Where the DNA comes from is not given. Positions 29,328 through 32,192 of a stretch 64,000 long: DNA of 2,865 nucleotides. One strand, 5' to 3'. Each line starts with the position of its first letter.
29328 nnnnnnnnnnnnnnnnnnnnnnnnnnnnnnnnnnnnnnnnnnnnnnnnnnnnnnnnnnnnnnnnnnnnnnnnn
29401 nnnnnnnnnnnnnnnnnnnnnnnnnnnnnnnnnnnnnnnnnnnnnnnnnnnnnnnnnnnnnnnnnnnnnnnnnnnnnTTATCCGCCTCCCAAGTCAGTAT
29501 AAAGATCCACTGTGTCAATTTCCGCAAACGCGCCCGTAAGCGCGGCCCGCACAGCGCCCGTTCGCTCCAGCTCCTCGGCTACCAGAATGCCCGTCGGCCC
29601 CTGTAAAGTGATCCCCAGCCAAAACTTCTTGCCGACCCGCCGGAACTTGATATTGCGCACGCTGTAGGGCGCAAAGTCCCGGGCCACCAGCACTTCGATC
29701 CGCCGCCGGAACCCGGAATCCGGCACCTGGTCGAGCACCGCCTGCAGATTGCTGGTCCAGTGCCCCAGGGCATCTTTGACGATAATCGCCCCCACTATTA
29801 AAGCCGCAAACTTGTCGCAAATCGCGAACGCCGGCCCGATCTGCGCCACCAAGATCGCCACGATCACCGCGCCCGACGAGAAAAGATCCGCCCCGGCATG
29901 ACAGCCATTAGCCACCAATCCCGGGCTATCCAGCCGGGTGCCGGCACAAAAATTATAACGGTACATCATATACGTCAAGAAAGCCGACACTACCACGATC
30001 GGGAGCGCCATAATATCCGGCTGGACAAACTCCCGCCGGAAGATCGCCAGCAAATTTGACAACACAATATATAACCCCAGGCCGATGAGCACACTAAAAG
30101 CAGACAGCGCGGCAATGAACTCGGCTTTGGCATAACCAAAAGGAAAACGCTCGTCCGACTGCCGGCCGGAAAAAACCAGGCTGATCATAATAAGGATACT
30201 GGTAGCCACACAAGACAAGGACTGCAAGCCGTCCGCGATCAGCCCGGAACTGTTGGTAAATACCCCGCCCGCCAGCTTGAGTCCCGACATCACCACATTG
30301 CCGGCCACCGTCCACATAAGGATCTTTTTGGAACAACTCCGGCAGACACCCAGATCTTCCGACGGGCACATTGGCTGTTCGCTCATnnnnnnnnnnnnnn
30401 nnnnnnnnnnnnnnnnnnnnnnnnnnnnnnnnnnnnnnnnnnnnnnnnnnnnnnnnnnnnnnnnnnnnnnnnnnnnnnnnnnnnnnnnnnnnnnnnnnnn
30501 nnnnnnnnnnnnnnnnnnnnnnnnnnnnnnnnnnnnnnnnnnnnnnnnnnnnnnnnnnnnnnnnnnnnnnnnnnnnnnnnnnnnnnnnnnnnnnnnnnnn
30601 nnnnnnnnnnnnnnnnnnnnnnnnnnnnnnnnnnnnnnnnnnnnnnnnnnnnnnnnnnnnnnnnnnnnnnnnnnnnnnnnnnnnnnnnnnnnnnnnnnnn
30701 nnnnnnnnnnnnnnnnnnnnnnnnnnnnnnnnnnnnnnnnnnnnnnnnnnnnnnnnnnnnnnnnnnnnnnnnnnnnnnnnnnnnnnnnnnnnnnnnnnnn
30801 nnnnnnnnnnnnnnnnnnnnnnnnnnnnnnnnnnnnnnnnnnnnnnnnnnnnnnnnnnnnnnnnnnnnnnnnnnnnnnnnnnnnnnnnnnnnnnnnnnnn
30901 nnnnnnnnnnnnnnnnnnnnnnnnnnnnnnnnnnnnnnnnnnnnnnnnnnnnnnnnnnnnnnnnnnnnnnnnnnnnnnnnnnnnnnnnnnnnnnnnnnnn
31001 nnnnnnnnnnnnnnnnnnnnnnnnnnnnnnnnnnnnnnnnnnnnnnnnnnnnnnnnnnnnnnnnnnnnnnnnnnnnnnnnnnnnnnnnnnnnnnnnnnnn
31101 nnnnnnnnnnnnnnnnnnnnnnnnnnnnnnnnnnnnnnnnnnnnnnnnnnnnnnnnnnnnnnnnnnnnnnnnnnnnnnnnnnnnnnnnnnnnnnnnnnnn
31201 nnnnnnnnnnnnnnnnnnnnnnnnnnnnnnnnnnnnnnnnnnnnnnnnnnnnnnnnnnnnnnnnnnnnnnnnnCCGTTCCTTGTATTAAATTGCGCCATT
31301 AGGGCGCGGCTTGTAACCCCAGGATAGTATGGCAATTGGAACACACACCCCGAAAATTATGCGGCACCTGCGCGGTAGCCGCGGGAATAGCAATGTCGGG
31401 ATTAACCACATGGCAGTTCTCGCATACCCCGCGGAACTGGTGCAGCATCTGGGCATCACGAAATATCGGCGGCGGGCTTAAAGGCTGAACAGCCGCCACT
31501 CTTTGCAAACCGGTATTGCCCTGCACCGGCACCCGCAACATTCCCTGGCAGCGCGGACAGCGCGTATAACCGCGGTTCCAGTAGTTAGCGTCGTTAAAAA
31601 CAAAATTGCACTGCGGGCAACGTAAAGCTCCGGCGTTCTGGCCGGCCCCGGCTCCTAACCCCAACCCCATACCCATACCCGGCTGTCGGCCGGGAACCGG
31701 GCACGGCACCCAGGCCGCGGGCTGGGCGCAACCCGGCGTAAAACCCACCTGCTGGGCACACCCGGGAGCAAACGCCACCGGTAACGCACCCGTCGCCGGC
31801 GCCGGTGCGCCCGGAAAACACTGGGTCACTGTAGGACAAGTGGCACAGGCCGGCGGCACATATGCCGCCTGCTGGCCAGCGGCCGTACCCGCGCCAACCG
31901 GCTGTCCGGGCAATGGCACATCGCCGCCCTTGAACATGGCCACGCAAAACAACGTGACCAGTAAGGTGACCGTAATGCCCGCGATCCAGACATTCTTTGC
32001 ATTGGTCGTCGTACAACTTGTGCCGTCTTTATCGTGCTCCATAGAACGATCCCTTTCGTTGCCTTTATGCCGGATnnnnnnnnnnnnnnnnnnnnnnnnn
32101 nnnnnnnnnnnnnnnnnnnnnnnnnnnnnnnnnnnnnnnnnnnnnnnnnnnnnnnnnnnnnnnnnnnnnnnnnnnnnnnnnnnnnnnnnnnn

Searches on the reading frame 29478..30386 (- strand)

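Call 41: search_protein_families(library=pfam, proteins=[window:29478-30386:-], max_evalue=0.00001)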
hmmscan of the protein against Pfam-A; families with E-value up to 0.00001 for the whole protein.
window:29478-30386:- (302 aa): 1 family
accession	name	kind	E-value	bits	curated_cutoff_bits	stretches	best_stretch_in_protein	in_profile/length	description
PF01545.26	Cation_efflux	-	9e-35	120.7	26.6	1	27-215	5-195/198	Cation efflux family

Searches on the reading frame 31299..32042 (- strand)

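Call 41: search_protein_families(library=pfam, proteins=[window:31299-32042:-], max_evalue=0.00001)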
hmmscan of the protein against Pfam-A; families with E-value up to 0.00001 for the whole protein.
window:31299-32042:- (247 aa): 1 family
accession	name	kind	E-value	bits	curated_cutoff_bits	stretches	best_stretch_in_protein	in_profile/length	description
PF18509.6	MCR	-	5.1e-08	32.8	30.4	0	191-213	1-26/30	Magnetochrome domain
